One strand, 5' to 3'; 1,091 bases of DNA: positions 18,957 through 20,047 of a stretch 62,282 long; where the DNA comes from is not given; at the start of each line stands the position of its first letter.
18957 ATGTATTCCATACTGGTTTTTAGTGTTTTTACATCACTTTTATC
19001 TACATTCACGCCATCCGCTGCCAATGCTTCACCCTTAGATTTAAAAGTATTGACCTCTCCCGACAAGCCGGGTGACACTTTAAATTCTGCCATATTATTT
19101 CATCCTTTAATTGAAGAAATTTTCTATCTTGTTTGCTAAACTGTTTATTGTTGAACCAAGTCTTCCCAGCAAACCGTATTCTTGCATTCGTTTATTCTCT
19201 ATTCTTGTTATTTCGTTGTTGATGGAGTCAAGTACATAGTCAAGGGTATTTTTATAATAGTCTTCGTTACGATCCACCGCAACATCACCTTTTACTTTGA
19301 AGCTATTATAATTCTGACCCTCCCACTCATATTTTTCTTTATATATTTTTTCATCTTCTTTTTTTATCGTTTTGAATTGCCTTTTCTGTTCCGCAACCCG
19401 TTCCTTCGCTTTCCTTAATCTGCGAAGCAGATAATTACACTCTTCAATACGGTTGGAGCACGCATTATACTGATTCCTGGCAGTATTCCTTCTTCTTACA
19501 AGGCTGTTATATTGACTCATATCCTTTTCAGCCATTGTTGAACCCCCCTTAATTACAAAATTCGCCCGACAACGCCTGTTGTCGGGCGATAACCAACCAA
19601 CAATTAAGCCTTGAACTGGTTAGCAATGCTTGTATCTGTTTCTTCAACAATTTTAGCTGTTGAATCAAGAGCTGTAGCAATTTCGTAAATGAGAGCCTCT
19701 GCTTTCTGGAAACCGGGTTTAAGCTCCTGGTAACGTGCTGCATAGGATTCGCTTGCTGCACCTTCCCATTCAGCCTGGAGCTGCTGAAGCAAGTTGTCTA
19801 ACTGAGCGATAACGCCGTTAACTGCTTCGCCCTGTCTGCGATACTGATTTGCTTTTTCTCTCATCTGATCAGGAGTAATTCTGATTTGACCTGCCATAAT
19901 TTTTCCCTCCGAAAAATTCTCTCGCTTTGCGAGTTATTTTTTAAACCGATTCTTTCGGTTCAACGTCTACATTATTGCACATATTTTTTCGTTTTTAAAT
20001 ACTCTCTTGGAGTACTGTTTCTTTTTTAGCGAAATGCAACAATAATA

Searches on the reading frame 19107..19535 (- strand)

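Call 4: search_protein_families(library=pfam, proteins=[window:19107-19535:-], max_evalue=0.01)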
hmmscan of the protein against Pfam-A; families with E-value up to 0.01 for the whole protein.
window:19107-19535:- (142 aa): 2 families
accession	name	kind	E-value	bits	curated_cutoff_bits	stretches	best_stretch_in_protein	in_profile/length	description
PF16888.10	YwqH-like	-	8.7e-11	42.6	33.7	1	14-135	3-123/123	YwqH-like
PF22037.2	PSD13_N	-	0.0091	16.5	27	0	17-113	91-179/224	PSD13 N-terminal repeats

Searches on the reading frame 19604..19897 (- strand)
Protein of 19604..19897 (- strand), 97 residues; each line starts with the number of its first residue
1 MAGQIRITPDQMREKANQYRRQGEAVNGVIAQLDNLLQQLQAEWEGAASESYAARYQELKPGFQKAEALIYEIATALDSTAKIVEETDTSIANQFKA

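Call 4: search_protein_families(library=pfam, proteins=[window:19604-19897:-], max_evalue=0.01)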
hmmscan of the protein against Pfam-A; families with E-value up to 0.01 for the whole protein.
window:19604-19897:- (97 aa): 7 families
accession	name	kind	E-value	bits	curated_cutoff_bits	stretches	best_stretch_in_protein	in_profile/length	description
PF06013.18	WXG100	-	1.6e-19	70.4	27.3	1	4-89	1-86/86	Proteins of 100 residues with WXG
PF25547.1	WXG100_2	-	4.7e-06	27.1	27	1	9-92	28-113/150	WXG100 like domain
PF18879.6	EspA_EspE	-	5.7e-05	23.9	27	1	15-89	8-80/84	EspA/EspE family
PF00823.25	PPE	-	0.00024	21.6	26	1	9-87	20-99/165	PPE family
PF08606.16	Prp19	-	0.0011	19.3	22.7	1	35-90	7-61/68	Prp19/Pso4-like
PF21725.3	T7SS_signal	-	0.0021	18.4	27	1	8-86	72-147/241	Putative T7SS secretion signal domain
PF10824.14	T7SS_ESX_EspC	-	0.0081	17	23.5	0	1-95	1-98/100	Excreted virulence factor EspC, type VII ESX diderm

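Call 21: search_protein_families(library=ncbifam, proteins=[window:19604-19897:-], max_evalue=0.00001)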
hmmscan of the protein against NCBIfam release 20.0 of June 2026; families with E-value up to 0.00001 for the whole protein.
window:19604-19897:- (97 aa): 2 families
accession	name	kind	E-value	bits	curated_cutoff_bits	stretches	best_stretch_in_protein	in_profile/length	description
TIGR03930.1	WXG100_ESAT6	subfamily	5.6e-21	74.5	44.85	1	4-93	1-90/90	WXG100 family type VII secretion target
NF035934.1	ESAT6_2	subfamily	2.2e-11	43.8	100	1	4-94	2-92/96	pore-forming ESAT-6 family protein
